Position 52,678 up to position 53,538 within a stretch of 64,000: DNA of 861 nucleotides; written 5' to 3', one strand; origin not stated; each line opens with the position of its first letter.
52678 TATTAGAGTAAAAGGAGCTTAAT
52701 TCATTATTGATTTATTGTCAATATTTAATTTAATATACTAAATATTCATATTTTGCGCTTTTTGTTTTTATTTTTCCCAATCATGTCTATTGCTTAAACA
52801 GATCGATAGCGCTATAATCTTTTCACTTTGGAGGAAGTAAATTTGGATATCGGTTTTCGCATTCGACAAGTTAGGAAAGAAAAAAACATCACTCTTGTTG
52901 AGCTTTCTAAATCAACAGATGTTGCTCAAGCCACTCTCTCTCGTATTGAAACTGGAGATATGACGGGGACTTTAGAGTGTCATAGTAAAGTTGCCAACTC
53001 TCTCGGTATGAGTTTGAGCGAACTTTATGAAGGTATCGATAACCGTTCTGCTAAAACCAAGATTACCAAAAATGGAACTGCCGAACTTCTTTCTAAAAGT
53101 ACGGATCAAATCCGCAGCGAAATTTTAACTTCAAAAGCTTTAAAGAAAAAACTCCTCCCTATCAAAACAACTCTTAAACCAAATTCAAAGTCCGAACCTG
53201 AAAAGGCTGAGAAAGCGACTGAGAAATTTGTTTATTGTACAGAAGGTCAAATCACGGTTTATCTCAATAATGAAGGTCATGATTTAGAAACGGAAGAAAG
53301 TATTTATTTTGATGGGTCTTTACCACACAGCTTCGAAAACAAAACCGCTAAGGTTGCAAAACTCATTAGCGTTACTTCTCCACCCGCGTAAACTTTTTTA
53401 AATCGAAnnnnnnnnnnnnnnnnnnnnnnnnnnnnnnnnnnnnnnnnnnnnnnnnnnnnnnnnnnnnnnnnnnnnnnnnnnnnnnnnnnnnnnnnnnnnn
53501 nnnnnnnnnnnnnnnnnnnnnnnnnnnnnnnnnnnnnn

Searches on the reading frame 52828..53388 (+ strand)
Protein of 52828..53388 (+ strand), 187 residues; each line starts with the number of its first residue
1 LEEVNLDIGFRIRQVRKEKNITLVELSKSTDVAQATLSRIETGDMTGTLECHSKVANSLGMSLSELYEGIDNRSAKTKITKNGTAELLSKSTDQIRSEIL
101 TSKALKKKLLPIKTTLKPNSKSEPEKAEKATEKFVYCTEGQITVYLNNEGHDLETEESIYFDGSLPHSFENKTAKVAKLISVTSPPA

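Call 51: search_protein_families(library=pfam, proteins=[window:52828-53388:+])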
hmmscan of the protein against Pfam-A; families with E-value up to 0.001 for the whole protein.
window:52828-53388:+ (187 aa): 6 families
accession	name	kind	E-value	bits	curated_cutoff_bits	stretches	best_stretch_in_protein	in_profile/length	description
PF07883.17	Cupin_2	-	2.3e-11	43.7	27.2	1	115-182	4-69/70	Cupin domain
PF01381.28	HTH_3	-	5.3e-08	33.2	23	1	12-66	1-55/55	Helix-turn-helix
PF13443.12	HTH_26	-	5.3e-06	27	22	1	11-68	1-59/63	Cro/C1-type HTH DNA-binding domain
PF12844.13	HTH_19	-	8.5e-06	26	30.2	1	11-70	3-62/64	Helix-turn-helix domain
PF13413.12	HTH_25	-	0.00022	21.4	24.6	1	12-45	2-35/62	Helix-turn-helix domain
PF13560.12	HTH_31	-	0.00023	21.9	27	1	8-43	2-37/64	Helix-turn-helix domain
